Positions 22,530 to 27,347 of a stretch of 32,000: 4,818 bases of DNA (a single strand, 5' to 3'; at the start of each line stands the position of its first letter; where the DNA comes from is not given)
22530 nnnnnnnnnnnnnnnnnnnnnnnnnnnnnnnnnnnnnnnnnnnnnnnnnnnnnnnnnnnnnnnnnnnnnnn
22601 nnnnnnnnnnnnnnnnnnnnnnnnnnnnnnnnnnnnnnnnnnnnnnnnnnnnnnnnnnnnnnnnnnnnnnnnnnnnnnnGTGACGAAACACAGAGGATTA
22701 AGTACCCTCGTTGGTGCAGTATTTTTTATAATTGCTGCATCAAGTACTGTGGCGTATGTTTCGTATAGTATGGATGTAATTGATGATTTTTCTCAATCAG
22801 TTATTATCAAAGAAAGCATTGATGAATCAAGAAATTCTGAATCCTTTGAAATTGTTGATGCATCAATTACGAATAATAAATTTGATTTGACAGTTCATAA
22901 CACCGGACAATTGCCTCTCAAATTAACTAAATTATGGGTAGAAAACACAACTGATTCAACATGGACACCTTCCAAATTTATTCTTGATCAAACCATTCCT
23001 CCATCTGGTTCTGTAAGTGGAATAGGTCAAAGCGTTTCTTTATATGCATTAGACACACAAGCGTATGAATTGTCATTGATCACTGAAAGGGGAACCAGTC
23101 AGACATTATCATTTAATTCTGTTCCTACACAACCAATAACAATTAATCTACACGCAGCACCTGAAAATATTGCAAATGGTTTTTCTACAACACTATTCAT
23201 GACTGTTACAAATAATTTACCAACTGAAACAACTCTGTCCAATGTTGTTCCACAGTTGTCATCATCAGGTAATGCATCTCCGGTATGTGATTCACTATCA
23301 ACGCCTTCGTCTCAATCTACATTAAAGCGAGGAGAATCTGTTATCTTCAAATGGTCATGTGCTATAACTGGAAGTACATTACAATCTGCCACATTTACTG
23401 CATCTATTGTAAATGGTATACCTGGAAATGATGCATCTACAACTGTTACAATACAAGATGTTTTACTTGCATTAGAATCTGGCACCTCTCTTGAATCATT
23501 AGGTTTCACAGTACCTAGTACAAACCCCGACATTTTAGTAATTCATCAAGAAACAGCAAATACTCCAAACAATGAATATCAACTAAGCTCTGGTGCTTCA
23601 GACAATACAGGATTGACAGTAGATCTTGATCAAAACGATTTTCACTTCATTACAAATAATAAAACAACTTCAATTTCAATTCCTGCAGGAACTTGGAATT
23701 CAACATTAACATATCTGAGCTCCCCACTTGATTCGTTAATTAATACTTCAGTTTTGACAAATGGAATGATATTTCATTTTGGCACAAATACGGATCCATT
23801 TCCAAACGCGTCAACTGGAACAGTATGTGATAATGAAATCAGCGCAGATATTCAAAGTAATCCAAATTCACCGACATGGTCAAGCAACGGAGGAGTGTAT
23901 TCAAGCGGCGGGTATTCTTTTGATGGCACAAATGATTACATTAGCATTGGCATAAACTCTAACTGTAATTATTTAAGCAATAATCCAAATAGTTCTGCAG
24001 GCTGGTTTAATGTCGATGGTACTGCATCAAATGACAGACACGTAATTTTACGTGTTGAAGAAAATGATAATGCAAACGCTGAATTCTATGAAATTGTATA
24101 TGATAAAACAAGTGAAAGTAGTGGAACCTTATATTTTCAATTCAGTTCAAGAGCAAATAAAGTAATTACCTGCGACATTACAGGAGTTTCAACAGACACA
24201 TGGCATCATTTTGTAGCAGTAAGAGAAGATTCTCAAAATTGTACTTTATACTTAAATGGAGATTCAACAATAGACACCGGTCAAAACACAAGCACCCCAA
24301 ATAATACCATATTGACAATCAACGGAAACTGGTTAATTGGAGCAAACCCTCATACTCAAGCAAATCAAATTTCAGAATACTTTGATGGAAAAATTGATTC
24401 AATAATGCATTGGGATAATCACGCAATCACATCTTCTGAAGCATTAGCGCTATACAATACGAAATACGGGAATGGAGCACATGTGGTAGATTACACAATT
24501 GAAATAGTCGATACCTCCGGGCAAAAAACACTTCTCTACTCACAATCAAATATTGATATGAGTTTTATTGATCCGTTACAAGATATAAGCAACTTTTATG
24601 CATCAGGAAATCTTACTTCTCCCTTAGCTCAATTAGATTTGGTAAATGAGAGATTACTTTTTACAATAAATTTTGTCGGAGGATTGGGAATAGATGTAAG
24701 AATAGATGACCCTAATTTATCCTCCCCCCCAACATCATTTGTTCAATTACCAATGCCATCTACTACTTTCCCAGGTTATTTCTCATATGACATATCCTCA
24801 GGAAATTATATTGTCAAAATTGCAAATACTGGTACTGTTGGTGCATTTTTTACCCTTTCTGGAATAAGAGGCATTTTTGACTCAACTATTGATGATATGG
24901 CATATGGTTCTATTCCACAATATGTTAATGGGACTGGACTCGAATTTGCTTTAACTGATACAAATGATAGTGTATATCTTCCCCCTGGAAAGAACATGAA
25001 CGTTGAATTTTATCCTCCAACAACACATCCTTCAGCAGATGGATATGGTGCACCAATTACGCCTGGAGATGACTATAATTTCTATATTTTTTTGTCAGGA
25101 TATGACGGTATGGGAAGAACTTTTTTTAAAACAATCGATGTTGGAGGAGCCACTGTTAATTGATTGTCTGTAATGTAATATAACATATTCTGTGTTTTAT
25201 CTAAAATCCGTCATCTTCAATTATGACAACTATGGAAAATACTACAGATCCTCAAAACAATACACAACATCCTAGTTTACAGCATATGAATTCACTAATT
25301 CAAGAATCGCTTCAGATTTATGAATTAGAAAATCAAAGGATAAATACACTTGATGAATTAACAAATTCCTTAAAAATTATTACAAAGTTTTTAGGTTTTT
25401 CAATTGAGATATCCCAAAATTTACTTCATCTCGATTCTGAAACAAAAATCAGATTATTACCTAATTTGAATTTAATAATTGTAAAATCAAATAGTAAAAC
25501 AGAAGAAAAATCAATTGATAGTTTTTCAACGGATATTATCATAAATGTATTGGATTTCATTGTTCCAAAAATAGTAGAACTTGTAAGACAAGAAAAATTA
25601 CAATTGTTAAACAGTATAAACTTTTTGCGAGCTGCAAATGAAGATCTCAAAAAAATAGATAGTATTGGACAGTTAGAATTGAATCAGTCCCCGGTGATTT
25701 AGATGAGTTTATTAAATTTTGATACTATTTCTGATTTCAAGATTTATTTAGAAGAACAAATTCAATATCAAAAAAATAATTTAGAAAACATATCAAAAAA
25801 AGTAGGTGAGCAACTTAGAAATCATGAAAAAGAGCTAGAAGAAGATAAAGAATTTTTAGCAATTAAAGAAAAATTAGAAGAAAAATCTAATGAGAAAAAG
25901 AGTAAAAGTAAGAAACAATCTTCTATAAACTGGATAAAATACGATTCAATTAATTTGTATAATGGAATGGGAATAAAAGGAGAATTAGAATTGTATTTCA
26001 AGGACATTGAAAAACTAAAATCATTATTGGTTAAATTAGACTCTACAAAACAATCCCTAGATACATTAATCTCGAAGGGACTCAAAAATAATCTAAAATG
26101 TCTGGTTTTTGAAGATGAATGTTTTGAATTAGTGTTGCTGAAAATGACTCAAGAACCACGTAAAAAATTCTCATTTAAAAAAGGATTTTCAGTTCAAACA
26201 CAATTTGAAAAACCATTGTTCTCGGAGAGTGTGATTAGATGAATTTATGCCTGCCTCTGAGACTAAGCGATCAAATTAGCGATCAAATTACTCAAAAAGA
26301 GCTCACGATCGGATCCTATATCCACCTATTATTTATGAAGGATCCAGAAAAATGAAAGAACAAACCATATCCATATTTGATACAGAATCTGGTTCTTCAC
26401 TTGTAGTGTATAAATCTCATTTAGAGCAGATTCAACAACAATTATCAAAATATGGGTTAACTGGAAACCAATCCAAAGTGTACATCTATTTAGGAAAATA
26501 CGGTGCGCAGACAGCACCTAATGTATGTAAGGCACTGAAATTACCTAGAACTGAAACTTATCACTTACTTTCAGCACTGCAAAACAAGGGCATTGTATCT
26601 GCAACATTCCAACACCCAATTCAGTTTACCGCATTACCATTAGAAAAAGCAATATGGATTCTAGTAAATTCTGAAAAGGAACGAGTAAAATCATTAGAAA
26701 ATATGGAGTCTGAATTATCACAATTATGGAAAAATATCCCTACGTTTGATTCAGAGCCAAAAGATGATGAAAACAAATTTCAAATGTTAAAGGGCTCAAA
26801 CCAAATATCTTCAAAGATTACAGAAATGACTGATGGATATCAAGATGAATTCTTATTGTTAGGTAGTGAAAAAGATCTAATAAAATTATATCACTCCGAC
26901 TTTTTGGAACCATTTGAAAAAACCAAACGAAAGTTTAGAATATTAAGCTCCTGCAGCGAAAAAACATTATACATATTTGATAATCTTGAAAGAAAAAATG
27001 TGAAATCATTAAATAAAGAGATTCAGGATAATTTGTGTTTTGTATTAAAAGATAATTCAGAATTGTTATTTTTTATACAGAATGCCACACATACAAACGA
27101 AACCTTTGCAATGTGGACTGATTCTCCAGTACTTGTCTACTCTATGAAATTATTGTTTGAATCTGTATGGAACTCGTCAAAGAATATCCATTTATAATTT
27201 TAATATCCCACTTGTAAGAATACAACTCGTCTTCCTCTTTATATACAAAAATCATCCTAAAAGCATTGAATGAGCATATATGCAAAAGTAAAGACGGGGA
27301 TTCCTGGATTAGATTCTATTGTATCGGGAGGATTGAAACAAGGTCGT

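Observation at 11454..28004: Divergent two-operon archaeal type IV filament locus with a non-canonical accessory gene set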

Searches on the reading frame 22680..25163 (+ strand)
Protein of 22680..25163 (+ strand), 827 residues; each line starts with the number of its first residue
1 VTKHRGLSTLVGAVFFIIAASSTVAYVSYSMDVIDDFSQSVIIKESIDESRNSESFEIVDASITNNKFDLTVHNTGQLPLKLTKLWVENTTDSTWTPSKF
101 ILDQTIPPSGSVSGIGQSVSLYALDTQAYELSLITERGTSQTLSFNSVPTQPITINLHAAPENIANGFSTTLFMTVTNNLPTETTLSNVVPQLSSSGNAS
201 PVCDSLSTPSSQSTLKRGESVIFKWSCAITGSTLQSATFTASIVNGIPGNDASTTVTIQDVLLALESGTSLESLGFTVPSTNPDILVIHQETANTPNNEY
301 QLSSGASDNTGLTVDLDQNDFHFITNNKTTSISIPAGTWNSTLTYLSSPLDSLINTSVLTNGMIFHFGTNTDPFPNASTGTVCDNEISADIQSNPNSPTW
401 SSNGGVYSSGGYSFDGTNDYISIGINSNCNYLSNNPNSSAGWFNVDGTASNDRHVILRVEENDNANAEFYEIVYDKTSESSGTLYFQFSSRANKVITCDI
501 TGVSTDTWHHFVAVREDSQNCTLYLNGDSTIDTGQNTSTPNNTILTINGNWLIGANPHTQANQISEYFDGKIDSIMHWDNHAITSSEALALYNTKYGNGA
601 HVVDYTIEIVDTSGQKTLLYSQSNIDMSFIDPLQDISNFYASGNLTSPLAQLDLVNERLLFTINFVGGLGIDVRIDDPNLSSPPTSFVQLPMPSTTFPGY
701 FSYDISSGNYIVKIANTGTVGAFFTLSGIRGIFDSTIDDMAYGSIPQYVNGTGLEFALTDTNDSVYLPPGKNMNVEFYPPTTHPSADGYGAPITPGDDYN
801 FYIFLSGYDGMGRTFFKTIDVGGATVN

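Call 4: search_protein_families(library=pfam, proteins=[window:22680-25163:+], max_evalue=0.01)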
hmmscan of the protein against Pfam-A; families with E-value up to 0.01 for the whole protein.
window:22680-25163:+ (827 aa): 3 families
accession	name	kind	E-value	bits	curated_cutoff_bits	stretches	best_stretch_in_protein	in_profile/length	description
PF13385.13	Laminin_G_3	-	5e-13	49.9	27.6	1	415-587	1-149/151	Concanavalin A-like lectin/glucanases superfamily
PF02210.31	Laminin_G_2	-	0.0009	20.2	22.9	1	481-575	27-121/126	Laminin G domain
PF00054.30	Laminin_G_1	-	0.0013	19.3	24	1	481-576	28-124/131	Laminin G domain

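Call 7: search_protein_families(library=ncbifam, proteins=[window:22680-25163:+], max_evalue=0.01)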
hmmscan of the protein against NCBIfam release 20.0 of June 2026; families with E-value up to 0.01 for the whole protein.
window:22680-25163:+ (827 aa): 1 family
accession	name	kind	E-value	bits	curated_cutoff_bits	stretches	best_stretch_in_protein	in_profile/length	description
NF046073.1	UpsA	equivalog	0.0072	16.5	130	0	53-144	43-129/136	pilin subunit UpsA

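Call 89: search_protein_families(library=pfam, alignment_id=A7, max_evalue=0.01)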
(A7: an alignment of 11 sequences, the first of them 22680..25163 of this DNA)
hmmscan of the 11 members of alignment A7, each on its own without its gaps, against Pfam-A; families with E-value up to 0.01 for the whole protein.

A. member 1, window:22680-25163:+ (827 aa): 3 families
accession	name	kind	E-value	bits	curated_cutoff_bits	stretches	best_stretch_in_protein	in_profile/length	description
PF13385.13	Laminin_G_3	-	5e-13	49.9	27.6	1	415-587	1-149/151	Concanavalin A-like lectin/glucanases superfamily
PF02210.31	Laminin_G_2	-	0.0009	20.2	22.9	1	481-575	27-121/126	Laminin G domain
PF00054.30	Laminin_G_1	-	0.0013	19.3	24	1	481-576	28-124/131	Laminin G domain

B. families by the number of members that match (of 11 scanned): 3 families
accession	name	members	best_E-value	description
PF13385.13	Laminin_G_3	9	2.1e-18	Concanavalin A-like lectin/glucanases superfamily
PF02210.31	Laminin_G_2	6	2.8e-08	Laminin G domain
PF00054.30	Laminin_G_1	3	1.5e-05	Laminin G domain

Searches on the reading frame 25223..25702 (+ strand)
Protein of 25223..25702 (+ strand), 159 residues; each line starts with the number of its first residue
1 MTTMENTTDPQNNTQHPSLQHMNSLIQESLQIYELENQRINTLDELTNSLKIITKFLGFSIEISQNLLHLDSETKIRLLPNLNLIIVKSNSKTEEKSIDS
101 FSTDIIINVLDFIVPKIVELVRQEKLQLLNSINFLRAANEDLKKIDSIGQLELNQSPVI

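Call 4: search_protein_families(library=pfam, proteins=[window:25223-25702:+], max_evalue=0.01)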
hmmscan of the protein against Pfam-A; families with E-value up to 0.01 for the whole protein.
window:25223-25702:+ (159 aa): 0 families

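Call 39: search_solved_structures(query=A2, max_evalue=10)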
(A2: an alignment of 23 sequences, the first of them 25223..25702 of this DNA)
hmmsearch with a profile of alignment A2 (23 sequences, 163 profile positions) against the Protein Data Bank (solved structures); distinct sequences matched with E-value up to 10: 1.
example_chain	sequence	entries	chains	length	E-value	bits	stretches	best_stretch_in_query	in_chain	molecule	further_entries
2l69_A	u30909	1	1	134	0.36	13.5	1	82-139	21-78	Rossmann 2x3 fold protein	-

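Call 64: search_protein_families(library=ncbifam, proteins=[window:25223-25702:+], max_evalue=1)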
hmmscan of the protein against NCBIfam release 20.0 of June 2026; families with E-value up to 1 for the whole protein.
window:25223-25702:+ (159 aa): 0 families

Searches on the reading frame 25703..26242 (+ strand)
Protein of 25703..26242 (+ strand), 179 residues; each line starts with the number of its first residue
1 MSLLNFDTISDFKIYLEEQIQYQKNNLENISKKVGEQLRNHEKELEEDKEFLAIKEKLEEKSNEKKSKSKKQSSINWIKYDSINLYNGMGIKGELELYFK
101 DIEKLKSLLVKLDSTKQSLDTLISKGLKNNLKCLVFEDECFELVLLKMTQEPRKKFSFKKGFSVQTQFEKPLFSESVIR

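Call 4: search_protein_families(library=pfam, proteins=[window:25703-26242:+], max_evalue=0.01)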
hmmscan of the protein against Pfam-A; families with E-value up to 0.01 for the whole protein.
window:25703-26242:+ (179 aa): 0 families

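Call 40: search_solved_structures(query=A3, max_evalue=10)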
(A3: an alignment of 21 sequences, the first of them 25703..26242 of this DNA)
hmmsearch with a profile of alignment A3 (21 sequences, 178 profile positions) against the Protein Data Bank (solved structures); distinct sequences matched with E-value up to 10: 5.
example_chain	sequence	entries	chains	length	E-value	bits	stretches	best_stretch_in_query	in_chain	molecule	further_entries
3s84_A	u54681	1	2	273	0.12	15.3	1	12-63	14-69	Apolipoprotein A-IV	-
5dol_A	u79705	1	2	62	0.48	13.3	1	16-64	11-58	Initiation-control protein YabA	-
3um3_B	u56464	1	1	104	0.65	12.9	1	17-78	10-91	Charged multivesicular body protein 4b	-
6w1s_F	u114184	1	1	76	0.71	12.8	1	17-67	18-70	Mediator of RNA polymerase II transcription subunit 9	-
3pxg_A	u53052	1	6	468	4.7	10.1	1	21-87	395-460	Negative regulator of genetic competence ClpC/MecB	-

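Call 64: search_protein_families(library=ncbifam, proteins=[window:25703-26242:+], max_evalue=1)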
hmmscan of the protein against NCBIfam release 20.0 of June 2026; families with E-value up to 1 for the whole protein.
window:25703-26242:+ (179 aa): 1 family
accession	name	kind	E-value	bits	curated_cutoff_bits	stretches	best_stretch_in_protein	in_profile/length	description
NF033481.2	auto_Ata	exception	0.22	8.7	2500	1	5-90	982-1063/1862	trimeric autotransporter adhesin Ata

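Call 65: find_homologous_proteins(query=window:25703-26242:+, max_evalue=0.001)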
Query window:25703-26242:+ (179 aa): 35 proteins with E <= 0.001 among 718 candidates.
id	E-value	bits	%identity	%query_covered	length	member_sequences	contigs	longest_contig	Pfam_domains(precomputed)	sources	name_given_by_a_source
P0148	2.3e-104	364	100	100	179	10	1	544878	-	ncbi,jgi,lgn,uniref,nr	ncbi:MAG: hypothetical protein RI100_03805 [Nitrosarchaeum sp.]|jgi:vacuolar-type H+-ATPase subunit 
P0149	6.6e-79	282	79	100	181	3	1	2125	-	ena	-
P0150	3.6e-69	250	71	100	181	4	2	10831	-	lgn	-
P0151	2.0e-66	241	71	100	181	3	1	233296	-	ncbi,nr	ncbi:MAG: hypothetical protein K5793_03405 [Nitrosarchaeum sp.]|nr:hypothetical protein [Nitrosarcha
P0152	8.7e-62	226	66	100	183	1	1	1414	-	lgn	-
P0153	2.2e-58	215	64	100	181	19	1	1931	-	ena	-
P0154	1.8e-57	212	63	100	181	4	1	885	-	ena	-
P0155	6.8e-56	207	62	100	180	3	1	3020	-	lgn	-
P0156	6.8e-55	204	60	100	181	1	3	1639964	-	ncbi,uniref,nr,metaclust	ncbi:hypothetical protein NKOR_04790 [Candidatus Nitrosopumilus koreensis AR1]|uniref:Uncharacterize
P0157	8.7e-55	203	60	100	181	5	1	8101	-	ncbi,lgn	-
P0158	2.9e-54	202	60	100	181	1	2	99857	-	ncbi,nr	ncbi:MAG: hypothetical protein GWN01_14120 [Nitrosopumilaceae archaeon]|nr:hypothetical protein [Nit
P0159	3.5e-51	192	59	100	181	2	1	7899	-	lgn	-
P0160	2.7e-50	189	56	98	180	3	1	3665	-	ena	-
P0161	2.7e-49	185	57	97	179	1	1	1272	-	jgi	-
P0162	3.9e-49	185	57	100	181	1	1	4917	-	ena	-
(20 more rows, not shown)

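Call 74: predict_structure(alignment_id=A5)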
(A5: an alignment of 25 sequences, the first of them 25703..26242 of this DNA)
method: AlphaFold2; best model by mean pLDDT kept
length: 179 residues; sequences in the alignment: 25
mean_pLDDT: 75.2   pTM: 0.61
mean pLDDT of the five models: 75.2, 75.1, 73.2, 71.1, 67.0
residues with pLDDT >= 90: 52; 70-90: 75; 50-70: 19; < 50: 33
segments of 3 or more residues with pLDDT < 50: 61-73, 156-158, 160-167, 173-179
pLDDT, mean of each block of 10 residues (from residue 1): 87 95 93 86 74 71 41 65 81 84 90 94 89 86 78 50 45 44
secondary structure, 60 per line:
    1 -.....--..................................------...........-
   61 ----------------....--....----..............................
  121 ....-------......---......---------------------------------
elements in order: E2-6 H9-42 H49-59 E77-80 E83-86 H91-124 E132-137 E141-146

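Call 76: fold_search(model_id=the predicted structure, library=pdb)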
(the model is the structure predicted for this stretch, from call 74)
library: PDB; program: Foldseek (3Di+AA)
matches with E <= 10: 168; with E <= 0.001: 0
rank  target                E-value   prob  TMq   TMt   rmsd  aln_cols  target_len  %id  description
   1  9g33_UK               1.3e+00  0.09  0.24  0.19  16.2       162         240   12  Stalled 90S - Utp23-Krr1-deltaC3 (released 2025-06-18)
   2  4dci_B                1.4e+00  0.05  0.16  0.19  13.7       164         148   10  Crystal structure of unknown funciton protein from Synechococcus sp. WH 8102 (released 2012-02-01)
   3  7rro_F4               1.7e+00  0.13  0.23  0.34  10.3       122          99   13  Structure of the 48-nm repeat doublet microtubule from bovine tracheal cilia (released 2021-10-27)
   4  8to0_BM               1.7e+00  0.13  0.23  0.34  10.3       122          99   13  48-nm repeating structure of doublets from mouse sperm flagella (released 2023-11-01)
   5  6wvk_H                1.7e+00  0.06  0.17  0.05  15.1       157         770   10  Cryo-EM structure of Bacillus subtilis RNA Polymerase in complex with HelD (released 2020-11-18)
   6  9m08_C                2.3e+00  0.15  0.29  0.32  11.8       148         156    7  Structure of outer membrane lipoprotein QseG and histidine kinase QseE complex (released 2025-11-19)
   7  4dci_G                2.6e+00  0.06  0.21  0.25  13.4       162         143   10  Crystal structure of unknown funciton protein from Synechococcus sp. WH 8102 (released 2012-02-01)
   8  4ilo_A                2.7e+00  0.09  0.20  0.16  13.0       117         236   15  2.12A resolution structure of CT398 from Chlamydia trachomatis (released 2014-01-01)
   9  6nr8_4                2.9e+00  0.47  0.36  0.60   8.2       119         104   10  hTRiC-hPFD Class6 (released 2019-06-19)
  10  2zqm                  3.1e+00  0.08  0.20  0.31  12.0       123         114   14  Crystal structure of the prefoldin beta subunit from Thermococcus strain KS-1 (released 2008-08-26)
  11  5y6p_a8               3.5e+00  0.23  0.38  0.20  12.2       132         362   11  Structure of the phycobilisome from the red alga Griffithsia pacifica (released 2017-11-15)
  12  6tz9_A                3.5e+00  0.07  0.19  0.20  10.2       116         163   10  CryoEM reconstruction of membrane-bound ESCRT-III filament composed of CHMP1B only (released 2020-04-08)
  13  9bi4_D                3.5e+00  0.04  0.20  0.09  16.3       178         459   11  cryo EM structure of dsDNA bound Mre11-Rad50 complex (released 2025-01-15)
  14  8t8f_E                3.9e+00  0.15  0.36  0.19  13.0       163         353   11  Smc5/6 8mer (released 2023-11-15)
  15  8i7r_B9               3.9e+00  0.08  0.20  0.31  13.3       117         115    9  In situ structure of axonemal doublet microtubules in mouse sperm with 48-nm repeat (released 2023-10-11)
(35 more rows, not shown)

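Call 92: find_encoding_contigs(protein=P0148, flank=10000, max_places=2)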
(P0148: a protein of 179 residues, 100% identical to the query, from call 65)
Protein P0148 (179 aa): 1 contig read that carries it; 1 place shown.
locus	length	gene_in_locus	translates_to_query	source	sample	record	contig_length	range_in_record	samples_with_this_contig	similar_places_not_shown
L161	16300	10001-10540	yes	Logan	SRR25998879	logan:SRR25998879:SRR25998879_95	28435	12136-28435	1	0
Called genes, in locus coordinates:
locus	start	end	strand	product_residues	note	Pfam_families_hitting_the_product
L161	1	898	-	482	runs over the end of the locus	PF00482:T2SSF (faint)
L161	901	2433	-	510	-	PF23990:PilB3_N (weak), PF00437:T2SSE, PF27713:UCP018868 (weak)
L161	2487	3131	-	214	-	-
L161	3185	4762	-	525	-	PF00092:VWA, PF13519:VWA_2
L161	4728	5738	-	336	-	PF07728:AAA_5, PF08406:CbbQ_C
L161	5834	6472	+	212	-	-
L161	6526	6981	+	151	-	-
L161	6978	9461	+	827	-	PF13385:Laminin_G_3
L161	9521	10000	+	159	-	-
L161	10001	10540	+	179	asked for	-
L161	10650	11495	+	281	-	PF01978:TrmB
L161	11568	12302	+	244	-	PF06745:ATPase, PF23442:DUF7125 (faint), PF07088:GvpD_P-loop (weak)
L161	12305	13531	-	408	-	PF04455:Saccharop_dh_N, PF21571:ArgZ-like_C_1st, PF21570:ArgZ-like_C_2nd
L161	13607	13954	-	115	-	-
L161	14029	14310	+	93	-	-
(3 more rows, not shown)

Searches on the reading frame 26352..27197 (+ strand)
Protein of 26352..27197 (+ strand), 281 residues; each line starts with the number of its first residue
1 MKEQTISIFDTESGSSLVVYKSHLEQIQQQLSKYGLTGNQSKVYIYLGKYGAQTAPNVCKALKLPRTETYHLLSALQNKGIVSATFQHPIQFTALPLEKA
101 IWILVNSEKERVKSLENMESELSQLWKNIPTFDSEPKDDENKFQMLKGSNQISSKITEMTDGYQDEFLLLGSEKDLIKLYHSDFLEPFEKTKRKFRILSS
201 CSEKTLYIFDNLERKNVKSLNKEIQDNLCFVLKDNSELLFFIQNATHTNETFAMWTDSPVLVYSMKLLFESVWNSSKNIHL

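Call 4: search_protein_families(library=pfam, proteins=[window:26352-27197:+], max_evalue=0.01)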
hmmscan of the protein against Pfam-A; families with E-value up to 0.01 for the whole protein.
window:26352-27197:+ (281 aa): 2 families
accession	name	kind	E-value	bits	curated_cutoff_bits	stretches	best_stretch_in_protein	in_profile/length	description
PF01978.25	TrmB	-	9.2e-12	45.1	25.6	1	31-98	1-68/68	Sugar-specific transcriptional regulator TrmB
PF09339.16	HTH_IclR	-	0.0089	16.2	22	0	54-83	20-49/52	IclR helix-turn-helix domain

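Call 64: search_protein_families(library=ncbifam, proteins=[window:26352-27197:+], max_evalue=1)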
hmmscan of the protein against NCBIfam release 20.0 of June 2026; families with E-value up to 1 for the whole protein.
window:26352-27197:+ (281 aa): 8 families
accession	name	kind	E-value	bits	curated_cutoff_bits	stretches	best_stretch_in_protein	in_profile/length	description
NF047390.1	TransRegTrmBL1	equivalog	4.3e-09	35.8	650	1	25-129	4-105/341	HTH-type sugar sensing transcriptional regulator TrmBL1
NF047392.1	TransRegTrmBHalo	equivalog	0.0047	16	500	1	27-117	9-99/349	HTH-type sugar sensing transcriptional regulator TrmB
NF007339.0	PRK09834.1-1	equivalog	0.0057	16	299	1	45-84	31-70/271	DNA-binding transcriptional regulator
NF040851.1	tran_reg_TrmB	equivalog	0.011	14.9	600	1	25-125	5-102/338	HTH-type sugar-sensing transcriptional regulator TrmB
NF041141.1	tran_reg_TrmBL2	equivalog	0.012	15.1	530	1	34-172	14-155/264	HTH-type transcriptional regulator TrmBL2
NF053660.1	ORF80_fam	equivalog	0.014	15.3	95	1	40-87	4-51/70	ORF80 family leucine zipper DNA-binding protein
NF045593.1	bilirub_TF_BilQ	equivalog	0.018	14.7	125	1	19-83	11-75/135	bilirubin utilization transcriptional regulator BilQ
NF053606.1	Sta1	subfamily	0.039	14.1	80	1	34-83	16-65/100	Sta1 family transcriptional regulator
